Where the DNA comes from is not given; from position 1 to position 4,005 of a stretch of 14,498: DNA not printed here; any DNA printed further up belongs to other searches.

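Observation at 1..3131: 1122-bp near-identical tandem duplication inside a CDS (modules 1 and 2 about 95-99% identical over long stretches; module 3 diverged)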

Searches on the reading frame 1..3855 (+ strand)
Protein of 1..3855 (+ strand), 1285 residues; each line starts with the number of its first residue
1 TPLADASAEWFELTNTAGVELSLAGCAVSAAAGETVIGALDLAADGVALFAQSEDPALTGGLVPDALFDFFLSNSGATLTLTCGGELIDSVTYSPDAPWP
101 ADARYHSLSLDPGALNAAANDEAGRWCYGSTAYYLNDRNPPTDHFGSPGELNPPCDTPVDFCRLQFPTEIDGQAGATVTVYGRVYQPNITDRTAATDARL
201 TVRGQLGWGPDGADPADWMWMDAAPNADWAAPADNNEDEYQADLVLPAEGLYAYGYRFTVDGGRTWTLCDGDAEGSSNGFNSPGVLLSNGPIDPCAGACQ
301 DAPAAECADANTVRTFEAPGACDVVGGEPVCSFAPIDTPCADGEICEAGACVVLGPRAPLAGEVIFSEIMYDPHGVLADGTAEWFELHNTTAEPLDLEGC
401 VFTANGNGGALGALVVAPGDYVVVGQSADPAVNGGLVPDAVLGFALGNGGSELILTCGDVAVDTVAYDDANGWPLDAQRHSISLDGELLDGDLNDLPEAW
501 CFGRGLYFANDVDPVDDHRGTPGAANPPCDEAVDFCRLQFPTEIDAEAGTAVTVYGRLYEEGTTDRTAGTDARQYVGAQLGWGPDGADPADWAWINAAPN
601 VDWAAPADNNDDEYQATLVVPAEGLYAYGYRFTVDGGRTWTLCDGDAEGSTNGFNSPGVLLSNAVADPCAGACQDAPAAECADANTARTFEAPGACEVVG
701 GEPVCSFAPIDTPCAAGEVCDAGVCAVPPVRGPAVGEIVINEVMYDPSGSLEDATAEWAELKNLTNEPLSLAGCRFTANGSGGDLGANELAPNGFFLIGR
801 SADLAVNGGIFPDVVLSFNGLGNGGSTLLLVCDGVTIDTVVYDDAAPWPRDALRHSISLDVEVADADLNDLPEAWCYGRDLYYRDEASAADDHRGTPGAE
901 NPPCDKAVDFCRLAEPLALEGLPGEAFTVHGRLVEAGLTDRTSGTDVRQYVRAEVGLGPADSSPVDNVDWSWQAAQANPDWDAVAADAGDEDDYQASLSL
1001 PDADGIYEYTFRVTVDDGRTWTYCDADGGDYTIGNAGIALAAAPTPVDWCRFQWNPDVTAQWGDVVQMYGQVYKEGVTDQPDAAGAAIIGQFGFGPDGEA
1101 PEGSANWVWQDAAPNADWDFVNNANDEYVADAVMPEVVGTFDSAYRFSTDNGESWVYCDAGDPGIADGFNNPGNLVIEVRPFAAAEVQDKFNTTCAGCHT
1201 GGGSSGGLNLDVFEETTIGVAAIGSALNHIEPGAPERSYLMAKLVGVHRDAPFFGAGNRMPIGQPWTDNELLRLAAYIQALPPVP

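Call 6: search_protein_families(library=pfam, proteins=[window:1-3855:+], max_evalue=0.01)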
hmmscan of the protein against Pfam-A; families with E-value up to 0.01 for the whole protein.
window:1-3855:+ (1285 aa): 4 families
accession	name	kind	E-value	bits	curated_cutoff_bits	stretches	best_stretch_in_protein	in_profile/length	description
PF00932.25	LTD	-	2.1e-26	92.9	34.3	3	361-467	5-107/109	Lamin Tail Domain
PF02012.26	BNR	-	5.3e-05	23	27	0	1147-1155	2-10/12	BNR/Asp-box repeat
PF07635.16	PSCyt1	-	0.0076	17.3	22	0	1195-1244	1-46/59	Planctomycete cytochrome C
PF13442.11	Cytochrome_CBB3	-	0.01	16.6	27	0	1184-1278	3-68/68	Cytochrome C oxidase, cbb3-type, subunit III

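Call 9: find_homologous_proteins(query=window:1-3855:+)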
Query window:1-3855:+ (1285 aa): 54 proteins with E <= 0.001 among 8000 candidates.
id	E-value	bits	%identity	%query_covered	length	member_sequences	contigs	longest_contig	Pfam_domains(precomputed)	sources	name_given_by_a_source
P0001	0.0e+0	2087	64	81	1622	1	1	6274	PF00932.26,PF02012.27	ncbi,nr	ncbi:MAG: lamin tail domain-containing protein, partial [Myxococcales bacterium]|nr:lamin tail domai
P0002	0.0e+0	1363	40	70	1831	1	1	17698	PF00932.26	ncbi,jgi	ncbi:MAG: hypothetical protein ACI9U2_000760 [Bradymonadia bacterium]|jgi:hypothetical protein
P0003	0.0e+0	1307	38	76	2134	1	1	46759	PF00932.26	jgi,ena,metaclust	metaclust:\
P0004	0.0e+0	1246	46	80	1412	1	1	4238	PF00932.26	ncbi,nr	ncbi:MAG: lamin tail domain-containing protein, partial [Myxococcales bacterium]|nr:lamin tail domai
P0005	0.0e+0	1222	41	81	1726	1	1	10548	PF00932.26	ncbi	-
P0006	0.0e+0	1171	45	80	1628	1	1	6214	PF00932.26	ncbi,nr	ncbi:MAG: lamin tail domain-containing protein [Myxococcales bacterium]|nr:lamin tail domain-contain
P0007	0.0e+0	1160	43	81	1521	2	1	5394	PF00932.26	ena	-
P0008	0.0e+0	1142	44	70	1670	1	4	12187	PF00932.26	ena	-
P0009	0.0e+0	1042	36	80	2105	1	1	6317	PF00932.26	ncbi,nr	ncbi:MAG: hypothetical protein FJ125_00690, partial [Deltaproteobacteria bacterium]|nr:hypothetical 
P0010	4.8e-283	960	43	70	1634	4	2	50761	PF00932.26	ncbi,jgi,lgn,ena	-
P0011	6.2e-283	960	43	70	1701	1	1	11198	PF00932.26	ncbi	-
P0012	2.2e-258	879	34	81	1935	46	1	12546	PF00932.26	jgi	jgi:hypothetical protein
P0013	3.9e-256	871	34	80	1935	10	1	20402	PF00932.26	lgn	-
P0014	2.2e-239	816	39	70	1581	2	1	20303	PF00932.26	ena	-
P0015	4.4e-238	811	36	76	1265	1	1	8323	PF00932.26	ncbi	-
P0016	7.8e-236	804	35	70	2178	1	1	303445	PF00932.26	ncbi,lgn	ncbi:MAG: lamin tail domain-containing protein [Myxococcota bacterium]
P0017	4.2e-211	722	43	30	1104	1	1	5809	PF00932.26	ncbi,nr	ncbi:MAG: lamin tail domain-containing protein, partial [Myxococcales bacterium]|nr:lamin tail domai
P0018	1.3e-209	717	38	54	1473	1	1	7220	PF00932.26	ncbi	-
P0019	1.1e-197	678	40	70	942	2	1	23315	PF00932.26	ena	-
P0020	8.7e-192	658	37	21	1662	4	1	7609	PF00932.26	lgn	-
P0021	4.0e-189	649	38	43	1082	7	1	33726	PF00932.26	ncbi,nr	ncbi:MAG: lamin tail domain-containing protein, partial [Myxococcales bacterium]|nr:lamin tail domai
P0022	1.5e-181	624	32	58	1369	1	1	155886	PF00932.26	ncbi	ncbi:MAG: lamin tail domain-containing protein, partial [Myxococcota bacterium]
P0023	7.9e-169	582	37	46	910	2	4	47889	PF00932.26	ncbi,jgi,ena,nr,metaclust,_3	ncbi:MAG: hypothetical protein CMH52_08950 [Myxococcales bacterium]|nr:hypothetical protein [Myxococ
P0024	1.1e-166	575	37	70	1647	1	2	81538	PF00932.26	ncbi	-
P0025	2.2e-155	537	41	55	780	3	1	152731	PF00932.26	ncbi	ncbi:MAG: lamin tail domain-containing protein [bacterium]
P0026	6.2e-154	533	39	46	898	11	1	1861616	PF00932.26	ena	-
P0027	9.0e-153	529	31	59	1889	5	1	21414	PF00932.26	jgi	jgi:hypothetical protein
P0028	2.6e-151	524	33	43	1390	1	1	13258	PF00932.26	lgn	-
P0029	7.1e-131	456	32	80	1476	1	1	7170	PF00932.26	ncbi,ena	-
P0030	9.4e-131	456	32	80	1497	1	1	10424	PF00932.26,PF13948.12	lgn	-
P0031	1.1e-129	452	41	33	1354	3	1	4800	PF00932.26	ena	-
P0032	3.8e-124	434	34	80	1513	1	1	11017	PF00932.26,PF13948.12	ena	-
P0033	5.5e-118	413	30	81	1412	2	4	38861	PF00932.26,PF13948.12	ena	-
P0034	2.5e-114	401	35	80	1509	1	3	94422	PF00932.26,PF13948.12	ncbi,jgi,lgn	-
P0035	3.9e-113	397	34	48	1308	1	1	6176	PF00932.26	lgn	-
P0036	3.5e-112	394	43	18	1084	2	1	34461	PF00932.26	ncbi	-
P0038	5.9e-98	347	37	18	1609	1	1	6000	PF00932.26,PF13948.12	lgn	-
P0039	2.0e-85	306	29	41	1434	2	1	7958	PF02412.24,PF00932.26,PF13948.12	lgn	-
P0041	5.9e-53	198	34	45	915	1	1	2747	PF00932.26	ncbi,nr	ncbi:MAG: lamin tail domain-containing protein, partial [Myxococcota bacterium]|nr:lamin tail domain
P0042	1.5e-50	190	38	15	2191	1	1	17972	PF11617.14,PF00932.26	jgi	-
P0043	1.1e-49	187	35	13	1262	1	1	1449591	PF00932.26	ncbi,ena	-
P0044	1.3e-44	170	28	42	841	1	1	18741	PF00932.26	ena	-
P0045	1.8e-44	170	27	42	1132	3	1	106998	PF00932.26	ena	-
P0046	8.1e-33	131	49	10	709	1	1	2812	PF00932.26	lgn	-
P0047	4.2e-32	129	35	13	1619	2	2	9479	PF02412.24,PF01033.23,PF00932.26,PF13948.12,PF13385.14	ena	-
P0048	1.7e-26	110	30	15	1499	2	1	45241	PF00932.26,PF13948.12,PF13385.14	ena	-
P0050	6.2e-22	95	33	13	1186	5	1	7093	PF08757.18,PF00932.26,PF26342.1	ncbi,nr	ncbi:MAG: lamin tail domain-containing protein, partial [Candidatus Promineofilum sp.]|nr:lamin tail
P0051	3.2e-20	90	42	14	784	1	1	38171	PF00932.26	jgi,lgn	jgi:hypothetical protein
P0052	1.4e-16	77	45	9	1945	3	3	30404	PF07679.23,PF00932.26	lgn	-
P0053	2.4e-6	44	34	11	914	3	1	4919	PF08757.18,PF00932.26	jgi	jgi:hypothetical protein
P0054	2.7e-4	37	33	8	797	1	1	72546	PF00932.26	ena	-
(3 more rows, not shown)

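Call 17: find_encoding_contigs(protein=P0001, flank=10000, max_places=3)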
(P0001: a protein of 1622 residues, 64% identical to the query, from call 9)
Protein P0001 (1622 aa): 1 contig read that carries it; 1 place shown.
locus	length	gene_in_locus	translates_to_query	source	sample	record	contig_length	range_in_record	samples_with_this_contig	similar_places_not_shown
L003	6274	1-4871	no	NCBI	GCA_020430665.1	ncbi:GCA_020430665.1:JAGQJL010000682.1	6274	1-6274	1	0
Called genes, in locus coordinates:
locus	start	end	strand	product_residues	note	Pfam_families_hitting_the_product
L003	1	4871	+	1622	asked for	PF02012:BNR (faint), PF00932:LTD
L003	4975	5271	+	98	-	PF13560:HTH_31 (weak), PF01381:HTH_3 (weak)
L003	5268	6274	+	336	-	PF13657:Couple_hipA, PF07804:HipA_C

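Call 18: find_related_loci(query=window:1-3855:+, collection=genome_contigs, flank=10000)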
Query window:1-3855:+ (1285 aa) in genome_contigs; peptide patterns used: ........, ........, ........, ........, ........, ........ (x = any residue, [..] = any of these).
140 stretches matched a pattern; 52 encode a relative of the query (tblastn E <= 1e-3); 52 distinct loci.
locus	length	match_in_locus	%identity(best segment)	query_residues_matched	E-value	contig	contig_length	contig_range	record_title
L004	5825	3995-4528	34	3-904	5e-19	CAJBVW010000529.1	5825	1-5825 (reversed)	MAG: uncultured proteobacterium isolate Loc081215-6m_bin-0725 genome assembly, contig: bin-0725:529/611, whole genome sh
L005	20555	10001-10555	32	5-931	2e-15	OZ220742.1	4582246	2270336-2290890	MAG: Thermoanaerobaculia bacterium isolate 0db66e92-d31a-4200-8262-fff8455c21c0 genome assembly, chromosome: 1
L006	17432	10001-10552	33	363-921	3e-14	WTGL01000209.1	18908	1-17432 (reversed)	MAG: Acidobacteria bacterium isolate CO36388bin_1 NODE_758_length_18908_cov_84.053095, whole genome shotgun sequence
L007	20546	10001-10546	32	5-904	1e-13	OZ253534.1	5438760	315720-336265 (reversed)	MAG: Candidatus Multivorans sp. isolate be2d7f3f-f219-46b2-8ad1-06fdd0eb2387 genome assembly, chromosome: 1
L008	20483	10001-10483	33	363-903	3e-12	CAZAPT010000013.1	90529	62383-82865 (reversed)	MAG TPA_asm: uncultured Dehalococcoidia bacterium isolate binchicken_co185_280 genome assembly, contig: NODE_320_length_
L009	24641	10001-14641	33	3-911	5e-12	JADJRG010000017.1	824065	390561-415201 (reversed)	MAG: Nannocystis sp. isolate Fred_18-Q3-R57-64_MAXAC.384 tig00350866-10-8237910, whole genome shotgun sequence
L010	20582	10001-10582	31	317-899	3e-11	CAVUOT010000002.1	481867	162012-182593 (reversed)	MAG: uncultured Chloroflexia bacterium isolate MFD05942.bin.2.347 genome assembly, contig: contig_11342, whole genome sh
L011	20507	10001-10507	29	350-900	7e-11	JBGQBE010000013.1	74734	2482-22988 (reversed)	MAG: Dehalococcoidia bacterium isolate OBJ2_061818_130_14 k141_434307_length_74734_cov_14.9133, whole genome shotgun seq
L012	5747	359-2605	33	4-879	8e-10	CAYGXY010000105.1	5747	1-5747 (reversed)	MAG TPA_asm: uncultured Dehalococcoidales bacterium isolate ERP119294_co2_461 genome assembly, contig: k141_358499, whol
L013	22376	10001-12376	39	335-903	4e-9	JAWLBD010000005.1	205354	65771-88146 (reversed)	MAG: Verrucomicrobiales bacterium isolate ABC1.123 ABC1.123.fa-5, whole genome shotgun sequence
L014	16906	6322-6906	35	329-830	6e-9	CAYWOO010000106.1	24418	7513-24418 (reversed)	MAG TPA_asm: uncultured Dehalococcoidia bacterium isolate binchicken_co165_369 genome assembly, contig: k141_2514276, wh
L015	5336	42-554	33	361-868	1e-8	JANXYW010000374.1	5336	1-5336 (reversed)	MAG: Chloroflexi bacterium isolate GL140_4_metabat_127_sub GL140_4_k141_873456, whole genome shotgun sequence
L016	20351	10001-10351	32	361-842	2e-8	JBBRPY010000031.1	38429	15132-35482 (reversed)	MAG: Dehalococcoidia bacterium isolate metawrap_la1_107 W_la1_107_k141_290121L_38429_cov_13.0787, whole genome shotgun s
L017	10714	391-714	36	364-844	3e-8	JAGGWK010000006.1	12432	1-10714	MAG: Candidatus Cloacimonadota bacterium isolate AUK124 PB_MBMC_078_c_000000000020, whole genome shotgun sequence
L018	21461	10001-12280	36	733-865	5e-8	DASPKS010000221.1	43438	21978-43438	MAG TPA_asm: Rubricoccaceae bacterium isolate SMAG_U12042 k141_487628, whole genome shotgun sequence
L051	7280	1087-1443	29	360-476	2e-4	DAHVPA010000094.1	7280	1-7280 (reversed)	MAG TPA_asm: Candidatus Cloacimonadota bacterium isolate clean1983 NODE_94_length_7280_cov_3.611690, whole genome shotgu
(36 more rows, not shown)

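Call 31: search_protein_families(library=ncbifam, proteins=[window:1-3855:+], max_evalue=0.01)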
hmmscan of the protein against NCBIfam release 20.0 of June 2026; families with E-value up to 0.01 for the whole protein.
window:1-3855:+ (1285 aa): 0 families

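Call 41: find_encoding_contigs(protein=window:1-3855:+, flank=10000, max_places=5)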
Protein window:1-3855:+ (1285 aa): no gene with exactly this product is on record in the collection.

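Call 42: search_protein_families(library=pfam, proteins=[L003:4562-4867:+], max_evalue=1)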
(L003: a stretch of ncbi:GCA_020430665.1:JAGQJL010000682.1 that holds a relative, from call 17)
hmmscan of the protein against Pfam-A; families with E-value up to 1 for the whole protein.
L003:4562-4867:+ (102 aa): 0 families
